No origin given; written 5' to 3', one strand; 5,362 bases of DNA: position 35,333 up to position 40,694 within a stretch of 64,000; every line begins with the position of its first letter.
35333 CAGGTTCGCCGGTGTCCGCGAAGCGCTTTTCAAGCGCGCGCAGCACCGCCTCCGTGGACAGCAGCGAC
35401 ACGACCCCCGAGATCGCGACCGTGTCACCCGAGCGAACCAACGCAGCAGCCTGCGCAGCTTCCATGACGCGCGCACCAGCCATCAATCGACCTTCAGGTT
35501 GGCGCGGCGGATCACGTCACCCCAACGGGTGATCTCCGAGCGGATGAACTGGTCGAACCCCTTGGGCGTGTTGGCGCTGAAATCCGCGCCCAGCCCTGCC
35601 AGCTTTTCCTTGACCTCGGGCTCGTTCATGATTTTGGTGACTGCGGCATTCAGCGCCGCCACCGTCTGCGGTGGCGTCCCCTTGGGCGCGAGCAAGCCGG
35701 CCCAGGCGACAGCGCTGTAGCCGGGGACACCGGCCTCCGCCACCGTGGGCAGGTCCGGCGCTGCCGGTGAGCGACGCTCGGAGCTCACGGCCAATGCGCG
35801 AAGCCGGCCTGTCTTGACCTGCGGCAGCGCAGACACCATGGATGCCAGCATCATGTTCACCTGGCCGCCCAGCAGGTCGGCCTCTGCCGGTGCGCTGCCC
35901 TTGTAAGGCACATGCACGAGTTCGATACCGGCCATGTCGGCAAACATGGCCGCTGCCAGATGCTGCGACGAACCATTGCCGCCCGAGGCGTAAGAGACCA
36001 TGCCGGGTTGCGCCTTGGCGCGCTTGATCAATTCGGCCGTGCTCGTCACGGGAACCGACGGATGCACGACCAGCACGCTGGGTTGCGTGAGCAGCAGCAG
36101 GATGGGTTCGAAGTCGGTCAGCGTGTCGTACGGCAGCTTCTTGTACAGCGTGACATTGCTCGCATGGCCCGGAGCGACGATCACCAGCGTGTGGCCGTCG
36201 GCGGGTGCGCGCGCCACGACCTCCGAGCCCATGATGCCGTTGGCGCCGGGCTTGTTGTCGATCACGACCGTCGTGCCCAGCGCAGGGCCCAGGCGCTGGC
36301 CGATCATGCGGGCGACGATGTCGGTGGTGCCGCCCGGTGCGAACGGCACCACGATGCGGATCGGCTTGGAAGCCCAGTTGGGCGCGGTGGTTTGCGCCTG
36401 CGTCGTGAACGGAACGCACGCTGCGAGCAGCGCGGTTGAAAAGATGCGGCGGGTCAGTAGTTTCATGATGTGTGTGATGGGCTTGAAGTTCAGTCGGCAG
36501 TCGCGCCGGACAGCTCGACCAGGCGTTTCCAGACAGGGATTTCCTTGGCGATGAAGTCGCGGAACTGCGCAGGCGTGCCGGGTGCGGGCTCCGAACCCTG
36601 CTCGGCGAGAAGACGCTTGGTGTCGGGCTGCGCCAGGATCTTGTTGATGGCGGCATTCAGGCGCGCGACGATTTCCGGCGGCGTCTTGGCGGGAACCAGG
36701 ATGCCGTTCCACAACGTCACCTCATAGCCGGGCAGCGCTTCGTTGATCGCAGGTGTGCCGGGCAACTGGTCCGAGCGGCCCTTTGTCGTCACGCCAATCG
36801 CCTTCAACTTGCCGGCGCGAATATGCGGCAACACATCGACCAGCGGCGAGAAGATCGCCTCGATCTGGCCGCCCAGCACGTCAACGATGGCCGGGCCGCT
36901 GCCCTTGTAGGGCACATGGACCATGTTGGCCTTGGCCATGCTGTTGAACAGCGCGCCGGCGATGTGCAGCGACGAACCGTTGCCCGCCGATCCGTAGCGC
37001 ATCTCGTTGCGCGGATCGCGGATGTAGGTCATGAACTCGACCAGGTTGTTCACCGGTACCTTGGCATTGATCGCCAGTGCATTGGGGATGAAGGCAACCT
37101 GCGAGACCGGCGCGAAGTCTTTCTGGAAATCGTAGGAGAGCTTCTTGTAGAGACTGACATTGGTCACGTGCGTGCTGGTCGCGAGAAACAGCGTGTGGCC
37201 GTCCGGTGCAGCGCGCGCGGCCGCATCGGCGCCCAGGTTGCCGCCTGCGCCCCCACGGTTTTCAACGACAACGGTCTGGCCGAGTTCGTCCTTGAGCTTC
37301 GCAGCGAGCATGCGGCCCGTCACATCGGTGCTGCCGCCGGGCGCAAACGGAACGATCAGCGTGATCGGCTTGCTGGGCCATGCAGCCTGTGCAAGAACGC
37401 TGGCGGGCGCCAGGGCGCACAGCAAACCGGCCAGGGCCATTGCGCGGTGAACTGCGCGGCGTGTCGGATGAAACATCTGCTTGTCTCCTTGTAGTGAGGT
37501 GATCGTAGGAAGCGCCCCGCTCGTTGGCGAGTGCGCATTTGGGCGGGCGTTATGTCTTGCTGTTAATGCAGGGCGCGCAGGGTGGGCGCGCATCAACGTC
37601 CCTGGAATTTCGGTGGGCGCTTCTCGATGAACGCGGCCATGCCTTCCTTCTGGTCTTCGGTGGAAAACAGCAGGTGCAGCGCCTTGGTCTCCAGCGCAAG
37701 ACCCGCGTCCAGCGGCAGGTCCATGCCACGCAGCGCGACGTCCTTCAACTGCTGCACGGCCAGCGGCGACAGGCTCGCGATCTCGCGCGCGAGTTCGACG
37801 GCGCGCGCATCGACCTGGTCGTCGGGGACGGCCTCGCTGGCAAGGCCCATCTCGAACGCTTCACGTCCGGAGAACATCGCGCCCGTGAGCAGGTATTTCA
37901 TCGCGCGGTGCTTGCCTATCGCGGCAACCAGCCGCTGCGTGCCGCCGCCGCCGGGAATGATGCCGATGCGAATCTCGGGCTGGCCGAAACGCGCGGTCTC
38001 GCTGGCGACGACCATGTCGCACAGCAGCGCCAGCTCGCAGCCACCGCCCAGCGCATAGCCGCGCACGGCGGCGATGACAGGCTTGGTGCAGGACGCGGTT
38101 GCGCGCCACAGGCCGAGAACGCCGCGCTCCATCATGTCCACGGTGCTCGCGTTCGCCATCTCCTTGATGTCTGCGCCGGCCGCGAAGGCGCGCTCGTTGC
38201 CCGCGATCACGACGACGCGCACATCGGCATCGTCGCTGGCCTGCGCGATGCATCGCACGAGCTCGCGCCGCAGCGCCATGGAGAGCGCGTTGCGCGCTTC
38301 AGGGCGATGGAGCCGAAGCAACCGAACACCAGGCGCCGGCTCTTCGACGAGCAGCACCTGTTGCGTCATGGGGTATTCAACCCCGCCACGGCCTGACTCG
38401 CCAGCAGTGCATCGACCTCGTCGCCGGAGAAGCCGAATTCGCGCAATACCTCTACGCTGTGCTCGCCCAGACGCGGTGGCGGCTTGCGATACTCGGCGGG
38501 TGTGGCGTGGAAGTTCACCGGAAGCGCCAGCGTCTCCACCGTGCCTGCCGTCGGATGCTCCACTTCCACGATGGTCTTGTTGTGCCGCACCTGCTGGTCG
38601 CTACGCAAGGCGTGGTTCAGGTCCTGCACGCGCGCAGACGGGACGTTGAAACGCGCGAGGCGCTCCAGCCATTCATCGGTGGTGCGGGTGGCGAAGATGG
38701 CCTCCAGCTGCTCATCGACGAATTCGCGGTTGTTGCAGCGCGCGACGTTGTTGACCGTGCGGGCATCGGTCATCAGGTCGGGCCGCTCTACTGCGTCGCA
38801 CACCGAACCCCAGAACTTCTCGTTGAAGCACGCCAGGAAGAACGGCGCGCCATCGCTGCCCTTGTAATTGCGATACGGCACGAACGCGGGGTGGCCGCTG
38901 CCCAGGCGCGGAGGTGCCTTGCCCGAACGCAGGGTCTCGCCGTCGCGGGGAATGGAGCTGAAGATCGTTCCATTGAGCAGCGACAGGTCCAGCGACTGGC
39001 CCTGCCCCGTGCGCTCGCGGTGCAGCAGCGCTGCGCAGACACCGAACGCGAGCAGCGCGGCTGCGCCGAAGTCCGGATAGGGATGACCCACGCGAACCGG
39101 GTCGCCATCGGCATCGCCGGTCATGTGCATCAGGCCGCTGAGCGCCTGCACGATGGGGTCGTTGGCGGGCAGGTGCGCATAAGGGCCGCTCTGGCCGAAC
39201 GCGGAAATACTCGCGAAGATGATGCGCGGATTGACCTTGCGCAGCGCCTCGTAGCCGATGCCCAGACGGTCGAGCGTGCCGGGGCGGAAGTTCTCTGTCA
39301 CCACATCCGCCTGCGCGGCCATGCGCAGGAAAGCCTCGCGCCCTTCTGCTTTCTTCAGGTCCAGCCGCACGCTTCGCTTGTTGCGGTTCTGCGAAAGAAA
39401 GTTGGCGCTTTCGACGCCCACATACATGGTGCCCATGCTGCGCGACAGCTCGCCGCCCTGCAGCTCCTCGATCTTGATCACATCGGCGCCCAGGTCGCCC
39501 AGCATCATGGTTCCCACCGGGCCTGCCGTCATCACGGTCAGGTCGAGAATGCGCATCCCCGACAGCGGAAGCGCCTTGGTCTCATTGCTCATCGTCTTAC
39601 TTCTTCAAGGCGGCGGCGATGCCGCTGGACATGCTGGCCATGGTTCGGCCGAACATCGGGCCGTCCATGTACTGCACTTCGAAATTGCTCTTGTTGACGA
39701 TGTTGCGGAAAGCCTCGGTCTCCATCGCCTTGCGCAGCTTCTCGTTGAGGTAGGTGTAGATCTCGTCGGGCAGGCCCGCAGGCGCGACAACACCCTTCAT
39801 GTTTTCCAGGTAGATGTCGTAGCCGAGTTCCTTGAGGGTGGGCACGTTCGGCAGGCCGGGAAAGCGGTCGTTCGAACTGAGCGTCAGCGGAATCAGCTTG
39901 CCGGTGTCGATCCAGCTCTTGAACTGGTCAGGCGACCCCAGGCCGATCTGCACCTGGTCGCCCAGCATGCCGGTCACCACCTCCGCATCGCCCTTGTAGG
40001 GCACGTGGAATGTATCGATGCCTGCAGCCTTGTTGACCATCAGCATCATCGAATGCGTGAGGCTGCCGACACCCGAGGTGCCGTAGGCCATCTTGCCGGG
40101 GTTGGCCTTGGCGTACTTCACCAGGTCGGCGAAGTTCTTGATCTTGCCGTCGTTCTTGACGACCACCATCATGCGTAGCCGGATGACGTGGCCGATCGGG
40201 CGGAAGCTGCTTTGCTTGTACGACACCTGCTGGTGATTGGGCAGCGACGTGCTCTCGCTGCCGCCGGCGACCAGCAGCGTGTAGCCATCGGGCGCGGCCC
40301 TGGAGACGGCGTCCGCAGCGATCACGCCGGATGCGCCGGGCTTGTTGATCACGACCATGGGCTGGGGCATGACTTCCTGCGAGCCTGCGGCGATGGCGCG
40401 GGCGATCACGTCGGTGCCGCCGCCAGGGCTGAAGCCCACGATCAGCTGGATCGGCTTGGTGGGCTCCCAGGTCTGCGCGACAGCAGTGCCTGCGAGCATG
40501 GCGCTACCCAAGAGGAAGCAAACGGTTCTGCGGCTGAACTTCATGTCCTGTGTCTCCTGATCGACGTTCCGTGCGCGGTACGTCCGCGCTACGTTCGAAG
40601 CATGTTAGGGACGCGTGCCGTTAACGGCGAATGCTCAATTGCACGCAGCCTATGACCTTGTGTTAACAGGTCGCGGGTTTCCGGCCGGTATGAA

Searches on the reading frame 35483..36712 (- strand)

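Call 63: search_protein_families(library=pfam, proteins=[window:35483-36712:-], max_evalue=0.00001)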
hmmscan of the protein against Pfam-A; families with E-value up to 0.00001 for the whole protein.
window:35483-36712:- (409 aa): 1 family
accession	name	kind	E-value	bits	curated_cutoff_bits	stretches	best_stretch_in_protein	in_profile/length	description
PF03401.19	TctC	-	9.2e-74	248.8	27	1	133-406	1-274/274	Tripartite tricarboxylate transporter family receptor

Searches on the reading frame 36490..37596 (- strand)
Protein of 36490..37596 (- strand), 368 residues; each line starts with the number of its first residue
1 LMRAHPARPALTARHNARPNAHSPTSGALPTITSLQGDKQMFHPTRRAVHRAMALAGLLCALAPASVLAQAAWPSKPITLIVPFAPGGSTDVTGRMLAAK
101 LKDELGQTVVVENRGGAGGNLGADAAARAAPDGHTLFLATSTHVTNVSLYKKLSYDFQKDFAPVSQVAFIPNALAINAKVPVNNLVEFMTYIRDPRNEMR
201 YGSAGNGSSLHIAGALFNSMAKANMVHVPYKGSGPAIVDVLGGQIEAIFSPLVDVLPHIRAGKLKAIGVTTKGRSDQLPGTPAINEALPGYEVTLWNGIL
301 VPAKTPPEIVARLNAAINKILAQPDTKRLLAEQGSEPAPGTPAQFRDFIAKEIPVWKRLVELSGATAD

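Call 63: search_protein_families(library=pfam, proteins=[window:36490-37596:-], max_evalue=0.00001)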
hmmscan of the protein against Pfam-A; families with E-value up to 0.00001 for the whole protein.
window:36490-37596:- (368 aa): 1 family
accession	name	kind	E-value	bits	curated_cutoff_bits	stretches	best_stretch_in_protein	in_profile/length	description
PF03401.19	TctC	-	5.6e-66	223.3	27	1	95-361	3-270/274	Tripartite tricarboxylate transporter family receptor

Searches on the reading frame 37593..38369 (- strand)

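Call 63: search_protein_families(library=pfam, proteins=[window:37593-38369:-], max_evalue=0.00001)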
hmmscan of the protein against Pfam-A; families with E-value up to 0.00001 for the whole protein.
window:37593-38369:- (258 aa): 2 families
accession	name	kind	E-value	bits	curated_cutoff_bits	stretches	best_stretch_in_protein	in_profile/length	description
PF00378.25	ECH_1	-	1.4e-76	257.6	27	1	14-257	5-250/251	Enoyl-CoA hydratase/isomerase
PF16113.10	ECH_2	-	3.2e-34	119.4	27.2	1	16-194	2-185/335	Enoyl-CoA hydratase/isomerase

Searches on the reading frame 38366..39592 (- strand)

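Call 63: search_protein_families(library=pfam, proteins=[window:38366-39592:-], max_evalue=0.00001)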
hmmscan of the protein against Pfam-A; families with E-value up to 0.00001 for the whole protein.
window:38366-39592:- (408 aa): 1 family
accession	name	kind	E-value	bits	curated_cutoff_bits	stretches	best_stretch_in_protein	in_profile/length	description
PF02515.22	CoA_transf_3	-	2e-124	415.8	23.3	1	10-379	1-366/366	CoA-transferase family III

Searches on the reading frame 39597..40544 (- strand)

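Call 63: search_protein_families(library=pfam, proteins=[window:39597-40544:-], max_evalue=0.00001)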
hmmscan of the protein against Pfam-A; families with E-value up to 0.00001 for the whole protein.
window:39597-40544:- (315 aa): 1 family
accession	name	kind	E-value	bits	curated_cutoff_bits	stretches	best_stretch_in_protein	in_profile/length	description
PF03401.19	TctC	-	8e-56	190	27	1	47-295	1-251/274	Tripartite tricarboxylate transporter family receptor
